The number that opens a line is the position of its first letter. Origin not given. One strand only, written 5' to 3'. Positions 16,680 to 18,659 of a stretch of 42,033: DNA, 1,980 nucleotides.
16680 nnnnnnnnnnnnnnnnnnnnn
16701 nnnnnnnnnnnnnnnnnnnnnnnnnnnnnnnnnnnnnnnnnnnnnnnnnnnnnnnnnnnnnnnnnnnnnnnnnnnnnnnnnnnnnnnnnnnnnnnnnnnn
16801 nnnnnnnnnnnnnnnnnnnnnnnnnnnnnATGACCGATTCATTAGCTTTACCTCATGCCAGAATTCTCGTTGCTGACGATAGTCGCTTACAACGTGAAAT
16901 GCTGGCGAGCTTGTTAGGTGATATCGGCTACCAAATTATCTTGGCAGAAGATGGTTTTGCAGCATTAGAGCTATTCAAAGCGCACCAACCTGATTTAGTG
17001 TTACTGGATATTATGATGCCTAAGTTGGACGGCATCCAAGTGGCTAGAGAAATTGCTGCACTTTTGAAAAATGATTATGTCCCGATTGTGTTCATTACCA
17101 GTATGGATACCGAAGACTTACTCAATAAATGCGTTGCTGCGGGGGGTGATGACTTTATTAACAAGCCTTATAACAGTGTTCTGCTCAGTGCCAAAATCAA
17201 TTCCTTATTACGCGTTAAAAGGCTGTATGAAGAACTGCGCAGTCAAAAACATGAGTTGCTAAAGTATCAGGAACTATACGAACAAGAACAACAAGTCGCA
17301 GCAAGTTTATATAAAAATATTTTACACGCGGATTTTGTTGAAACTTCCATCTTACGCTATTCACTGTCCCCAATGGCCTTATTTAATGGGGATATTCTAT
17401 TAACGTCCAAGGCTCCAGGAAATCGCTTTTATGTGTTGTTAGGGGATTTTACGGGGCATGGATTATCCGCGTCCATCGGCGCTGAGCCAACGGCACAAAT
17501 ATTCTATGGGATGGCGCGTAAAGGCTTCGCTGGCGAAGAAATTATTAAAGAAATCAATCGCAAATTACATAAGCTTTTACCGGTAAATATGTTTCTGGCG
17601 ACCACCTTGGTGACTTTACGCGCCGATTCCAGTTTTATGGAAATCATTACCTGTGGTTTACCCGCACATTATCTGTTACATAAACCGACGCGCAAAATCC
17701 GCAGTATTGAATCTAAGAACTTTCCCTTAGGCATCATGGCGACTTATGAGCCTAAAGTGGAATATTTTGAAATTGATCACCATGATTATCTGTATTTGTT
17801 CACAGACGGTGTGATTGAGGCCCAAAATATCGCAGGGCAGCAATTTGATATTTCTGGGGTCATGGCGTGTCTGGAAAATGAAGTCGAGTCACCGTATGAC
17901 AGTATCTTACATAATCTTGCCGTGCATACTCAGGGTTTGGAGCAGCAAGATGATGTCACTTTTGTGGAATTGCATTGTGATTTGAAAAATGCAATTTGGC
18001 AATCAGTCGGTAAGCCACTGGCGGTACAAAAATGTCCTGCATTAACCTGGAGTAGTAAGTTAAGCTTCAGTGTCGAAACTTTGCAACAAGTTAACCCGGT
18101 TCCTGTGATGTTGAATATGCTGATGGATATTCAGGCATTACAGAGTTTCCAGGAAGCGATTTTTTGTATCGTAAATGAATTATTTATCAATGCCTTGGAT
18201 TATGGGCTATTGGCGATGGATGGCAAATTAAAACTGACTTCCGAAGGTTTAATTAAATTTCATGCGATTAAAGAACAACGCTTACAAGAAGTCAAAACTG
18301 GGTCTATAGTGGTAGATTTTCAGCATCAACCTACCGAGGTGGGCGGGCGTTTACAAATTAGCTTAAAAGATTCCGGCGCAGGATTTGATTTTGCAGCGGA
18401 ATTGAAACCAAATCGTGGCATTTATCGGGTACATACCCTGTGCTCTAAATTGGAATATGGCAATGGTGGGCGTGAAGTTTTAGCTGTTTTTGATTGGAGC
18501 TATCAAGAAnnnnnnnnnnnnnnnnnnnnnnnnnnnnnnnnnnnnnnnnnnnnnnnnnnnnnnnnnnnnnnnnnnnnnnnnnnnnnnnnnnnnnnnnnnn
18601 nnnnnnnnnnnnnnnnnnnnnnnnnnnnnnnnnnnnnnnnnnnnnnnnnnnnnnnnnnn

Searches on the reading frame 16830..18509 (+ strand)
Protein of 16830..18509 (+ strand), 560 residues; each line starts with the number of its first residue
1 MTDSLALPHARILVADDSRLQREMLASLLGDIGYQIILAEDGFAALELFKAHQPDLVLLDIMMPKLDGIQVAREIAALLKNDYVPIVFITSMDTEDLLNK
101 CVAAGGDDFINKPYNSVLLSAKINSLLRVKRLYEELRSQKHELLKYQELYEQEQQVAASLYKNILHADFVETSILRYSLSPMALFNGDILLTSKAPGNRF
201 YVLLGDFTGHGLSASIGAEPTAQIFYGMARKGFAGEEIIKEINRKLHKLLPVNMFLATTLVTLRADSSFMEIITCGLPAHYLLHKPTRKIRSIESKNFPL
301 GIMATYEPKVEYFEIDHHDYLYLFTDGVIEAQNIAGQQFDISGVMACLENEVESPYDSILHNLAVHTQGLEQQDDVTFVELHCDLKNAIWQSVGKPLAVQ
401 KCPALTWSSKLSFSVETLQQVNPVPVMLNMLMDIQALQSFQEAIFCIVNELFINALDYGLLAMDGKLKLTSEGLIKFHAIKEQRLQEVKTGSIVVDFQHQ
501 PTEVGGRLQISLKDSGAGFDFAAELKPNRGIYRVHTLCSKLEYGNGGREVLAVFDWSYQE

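Call 4: search_protein_families(library=pfam, proteins=[window:16830-18509:+], max_evalue=10)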
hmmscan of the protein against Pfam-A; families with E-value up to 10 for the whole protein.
window:16830-18509:+ (560 aa): 3 families
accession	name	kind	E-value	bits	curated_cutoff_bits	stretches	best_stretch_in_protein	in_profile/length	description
PF07228.17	SpoIIE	-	1.5e-32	113.6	25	1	197-382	2-190/192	Stage II sporulation protein E (SpoIIE)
PF00072.30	Response_reg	-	2.2e-25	89.4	30.2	1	12-123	1-110/111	Response regulator receiver domain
PF23198.2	PDE8A_N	-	0.046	14.1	29.6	1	32-96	33-98/147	PDE8A-like, N-terminal domain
